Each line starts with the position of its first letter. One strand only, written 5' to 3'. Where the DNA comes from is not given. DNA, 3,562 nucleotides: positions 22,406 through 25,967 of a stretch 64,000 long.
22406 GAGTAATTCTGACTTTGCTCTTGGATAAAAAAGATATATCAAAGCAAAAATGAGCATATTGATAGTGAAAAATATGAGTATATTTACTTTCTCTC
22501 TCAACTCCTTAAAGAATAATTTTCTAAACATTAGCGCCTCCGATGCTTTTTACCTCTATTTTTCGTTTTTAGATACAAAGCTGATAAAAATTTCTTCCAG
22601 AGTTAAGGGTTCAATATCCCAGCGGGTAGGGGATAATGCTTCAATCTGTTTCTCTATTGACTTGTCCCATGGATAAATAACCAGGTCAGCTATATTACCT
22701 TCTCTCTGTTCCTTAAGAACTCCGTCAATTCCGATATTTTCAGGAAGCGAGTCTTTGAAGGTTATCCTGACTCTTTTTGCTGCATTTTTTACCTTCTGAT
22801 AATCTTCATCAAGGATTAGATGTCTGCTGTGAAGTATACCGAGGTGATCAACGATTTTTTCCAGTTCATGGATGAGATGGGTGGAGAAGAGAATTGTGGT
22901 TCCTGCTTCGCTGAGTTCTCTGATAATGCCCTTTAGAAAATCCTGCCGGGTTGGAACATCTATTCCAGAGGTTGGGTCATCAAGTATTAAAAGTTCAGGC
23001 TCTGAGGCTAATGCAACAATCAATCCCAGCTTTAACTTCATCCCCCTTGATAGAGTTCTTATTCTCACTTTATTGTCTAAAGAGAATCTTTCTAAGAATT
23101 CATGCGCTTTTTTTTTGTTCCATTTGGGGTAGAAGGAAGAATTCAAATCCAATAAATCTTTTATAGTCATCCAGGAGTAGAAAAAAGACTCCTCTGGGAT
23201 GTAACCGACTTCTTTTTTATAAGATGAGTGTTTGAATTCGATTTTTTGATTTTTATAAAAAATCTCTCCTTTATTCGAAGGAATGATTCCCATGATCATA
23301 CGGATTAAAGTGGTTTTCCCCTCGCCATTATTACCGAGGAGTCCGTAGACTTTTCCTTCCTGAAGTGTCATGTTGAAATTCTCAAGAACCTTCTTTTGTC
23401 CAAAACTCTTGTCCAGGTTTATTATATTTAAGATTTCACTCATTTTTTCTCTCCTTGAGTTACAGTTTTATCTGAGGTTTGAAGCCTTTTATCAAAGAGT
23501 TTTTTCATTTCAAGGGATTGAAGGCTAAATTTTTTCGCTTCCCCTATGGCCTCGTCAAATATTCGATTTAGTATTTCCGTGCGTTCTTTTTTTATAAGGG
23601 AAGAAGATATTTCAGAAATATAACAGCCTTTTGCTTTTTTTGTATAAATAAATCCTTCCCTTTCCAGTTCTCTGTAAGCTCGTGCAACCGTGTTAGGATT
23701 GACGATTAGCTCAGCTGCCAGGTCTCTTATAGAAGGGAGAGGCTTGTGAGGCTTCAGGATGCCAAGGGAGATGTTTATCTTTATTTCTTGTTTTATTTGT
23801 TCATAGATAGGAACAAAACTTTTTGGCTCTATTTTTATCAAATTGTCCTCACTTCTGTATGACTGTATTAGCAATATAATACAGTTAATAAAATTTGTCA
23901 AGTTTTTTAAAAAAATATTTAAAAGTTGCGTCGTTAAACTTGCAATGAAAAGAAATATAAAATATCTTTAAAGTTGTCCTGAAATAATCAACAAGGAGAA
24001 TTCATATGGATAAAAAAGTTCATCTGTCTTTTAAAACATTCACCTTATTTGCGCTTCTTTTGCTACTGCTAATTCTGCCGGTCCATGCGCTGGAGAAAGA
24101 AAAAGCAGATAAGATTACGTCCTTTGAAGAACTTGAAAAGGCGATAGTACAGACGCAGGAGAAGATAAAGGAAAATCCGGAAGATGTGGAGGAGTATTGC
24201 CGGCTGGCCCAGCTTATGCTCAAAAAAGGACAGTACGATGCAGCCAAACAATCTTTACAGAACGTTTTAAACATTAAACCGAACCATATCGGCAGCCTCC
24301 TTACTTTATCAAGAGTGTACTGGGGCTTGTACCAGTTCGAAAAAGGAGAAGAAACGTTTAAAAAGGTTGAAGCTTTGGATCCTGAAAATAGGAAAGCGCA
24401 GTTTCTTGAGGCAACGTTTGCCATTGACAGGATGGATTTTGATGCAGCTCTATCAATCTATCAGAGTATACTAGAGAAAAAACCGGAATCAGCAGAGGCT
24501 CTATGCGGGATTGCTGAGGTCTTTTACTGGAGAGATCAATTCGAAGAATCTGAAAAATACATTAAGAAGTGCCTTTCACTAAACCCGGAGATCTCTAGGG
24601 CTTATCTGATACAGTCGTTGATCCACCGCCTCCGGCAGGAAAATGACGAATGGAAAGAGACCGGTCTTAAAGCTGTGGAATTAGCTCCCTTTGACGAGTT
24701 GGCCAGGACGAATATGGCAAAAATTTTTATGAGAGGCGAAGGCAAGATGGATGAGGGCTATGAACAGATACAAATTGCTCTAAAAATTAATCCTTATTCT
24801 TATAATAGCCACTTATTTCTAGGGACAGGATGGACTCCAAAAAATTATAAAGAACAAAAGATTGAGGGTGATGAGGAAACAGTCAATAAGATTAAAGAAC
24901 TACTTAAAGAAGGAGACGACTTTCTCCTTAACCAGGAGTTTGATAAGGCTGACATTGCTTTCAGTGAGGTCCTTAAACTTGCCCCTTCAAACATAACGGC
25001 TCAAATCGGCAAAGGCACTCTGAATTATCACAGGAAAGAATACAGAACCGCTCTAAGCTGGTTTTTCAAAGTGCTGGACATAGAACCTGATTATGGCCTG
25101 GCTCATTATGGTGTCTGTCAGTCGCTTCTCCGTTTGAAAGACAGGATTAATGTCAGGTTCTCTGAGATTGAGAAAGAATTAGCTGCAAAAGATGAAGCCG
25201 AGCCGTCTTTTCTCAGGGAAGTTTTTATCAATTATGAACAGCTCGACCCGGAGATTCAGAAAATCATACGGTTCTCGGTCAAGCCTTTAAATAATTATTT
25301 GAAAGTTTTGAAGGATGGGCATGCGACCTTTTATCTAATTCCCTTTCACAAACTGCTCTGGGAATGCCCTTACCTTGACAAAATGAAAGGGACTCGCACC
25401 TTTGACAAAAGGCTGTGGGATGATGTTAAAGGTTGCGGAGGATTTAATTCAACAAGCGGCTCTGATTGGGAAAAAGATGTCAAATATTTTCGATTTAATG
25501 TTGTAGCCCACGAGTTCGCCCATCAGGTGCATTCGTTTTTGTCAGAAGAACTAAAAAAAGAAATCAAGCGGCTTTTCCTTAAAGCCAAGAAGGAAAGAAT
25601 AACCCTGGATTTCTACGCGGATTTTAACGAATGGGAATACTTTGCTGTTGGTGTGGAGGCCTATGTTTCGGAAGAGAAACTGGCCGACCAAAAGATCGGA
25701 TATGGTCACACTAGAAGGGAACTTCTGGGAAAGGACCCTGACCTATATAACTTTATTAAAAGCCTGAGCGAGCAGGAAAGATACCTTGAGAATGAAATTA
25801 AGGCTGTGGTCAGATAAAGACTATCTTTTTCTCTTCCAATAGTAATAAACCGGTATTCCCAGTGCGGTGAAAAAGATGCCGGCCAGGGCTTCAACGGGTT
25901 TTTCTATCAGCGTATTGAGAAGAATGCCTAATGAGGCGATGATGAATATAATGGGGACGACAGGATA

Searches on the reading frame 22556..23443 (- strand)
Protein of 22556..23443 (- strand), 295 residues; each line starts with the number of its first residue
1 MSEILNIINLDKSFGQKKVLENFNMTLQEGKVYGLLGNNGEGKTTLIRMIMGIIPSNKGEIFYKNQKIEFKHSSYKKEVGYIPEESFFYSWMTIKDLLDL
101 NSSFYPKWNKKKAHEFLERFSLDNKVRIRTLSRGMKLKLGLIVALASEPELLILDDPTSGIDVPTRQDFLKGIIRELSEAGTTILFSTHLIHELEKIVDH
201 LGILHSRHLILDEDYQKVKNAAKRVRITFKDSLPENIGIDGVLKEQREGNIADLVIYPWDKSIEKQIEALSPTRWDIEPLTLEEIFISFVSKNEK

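Call 5: search_protein_families(library=pfam, proteins=[window:22556-23443:-], max_evalue=0.00001)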
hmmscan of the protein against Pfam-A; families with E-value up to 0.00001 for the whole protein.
window:22556-23443:- (295 aa): 2 families
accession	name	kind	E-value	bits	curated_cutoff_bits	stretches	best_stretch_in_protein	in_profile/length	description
PF00005.33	ABC_tran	-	1.2e-29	104.1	25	1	20-159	1-137/137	ABC transporter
PF13304.12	AAA_21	-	3.7e-12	47.4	27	1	95-190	183-299/304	AAA domain, putative AbiEii toxin, Type IV TA system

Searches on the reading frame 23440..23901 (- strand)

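Call 6: search_protein_families(library=pfam, proteins=[window:23440-23901:-], max_evalue=0.00001)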
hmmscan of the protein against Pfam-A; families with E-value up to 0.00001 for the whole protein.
window:23440-23901:- (153 aa): 1 family
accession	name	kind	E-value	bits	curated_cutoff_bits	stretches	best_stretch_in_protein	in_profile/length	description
PF00392.27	GntR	-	1.2e-15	57.3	27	1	33-95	2-64/64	Bacterial regulatory proteins, gntR family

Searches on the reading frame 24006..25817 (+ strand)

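Call 6: search_protein_families(library=pfam, proteins=[window:24006-25817:+], max_evalue=0.00001)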
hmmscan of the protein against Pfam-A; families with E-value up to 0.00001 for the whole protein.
window:24006-25817:+ (603 aa): 18 families
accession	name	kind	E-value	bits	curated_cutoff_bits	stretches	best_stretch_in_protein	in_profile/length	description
PF07719.23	TPR_2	-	4.2e-19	67.5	27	0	62-94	2-34/34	Tetratricopeptide repeat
PF00515.34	TPR_1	-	2.3e-17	62.5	27.8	0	163-195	1-33/34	Tetratricopeptide repeat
PF14559.12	TPR_19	-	6.2e-17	62.1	25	1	72-131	2-61/68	Tetratricopeptide repeat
PF13181.12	TPR_8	-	4.5e-15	54.9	25.7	0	64-94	4-34/34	Tetratricopeptide repeat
PF13428.12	TPR_14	-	4.2e-12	45.9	23.5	0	137-171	9-43/44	Tetratricopeptide repeat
PF13432.12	TPR_16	-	1.1e-11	45.3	32.7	0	100-162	2-64/65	Tetratricopeptide repeat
PF25064.1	ARM_TT21_5th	-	1.3e-11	45.3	27.8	0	131-191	3-63/117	TT21 fifth ARM repeats domain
PF23914.1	TPR_CcmH_CycH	-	4.4e-11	43.3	42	1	37-162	26-154/158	Cytochrome c-type biogenesis protein H TPR domain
PF13431.12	TPR_17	-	9.3e-11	41.6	24.4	0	54-82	6-34/34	Tetratricopeptide repeat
PF13424.12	TPR_12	-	2e-09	37.9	30.1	0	144-192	25-74/77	Tetratricopeptide repeat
PF13414.12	TPR_11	-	2.3e-08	34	26.8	0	73-94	6-27/42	TPR repeat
PF12895.13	ANAPC3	-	3.1e-08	34.2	27.2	0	55-120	16-81/82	Anaphase-promoting complex, cyclosome, subunit 3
PF13371.12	TPR_9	-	3.2e-08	33.9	35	0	139-206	5-72/73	Tetratricopeptide repeat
PF25063.1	ARM_TT21_C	-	7.2e-07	29.7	35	0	44-157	6-123/209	Tetratricopeptide repeat protein 21 C-terminal ARM domain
PF25062.1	ARM_TT21_N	-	2.8e-06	27.7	40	0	30-168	72-207/222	Tetratricopeptide repeat protein 21 N-terminal ARM repeat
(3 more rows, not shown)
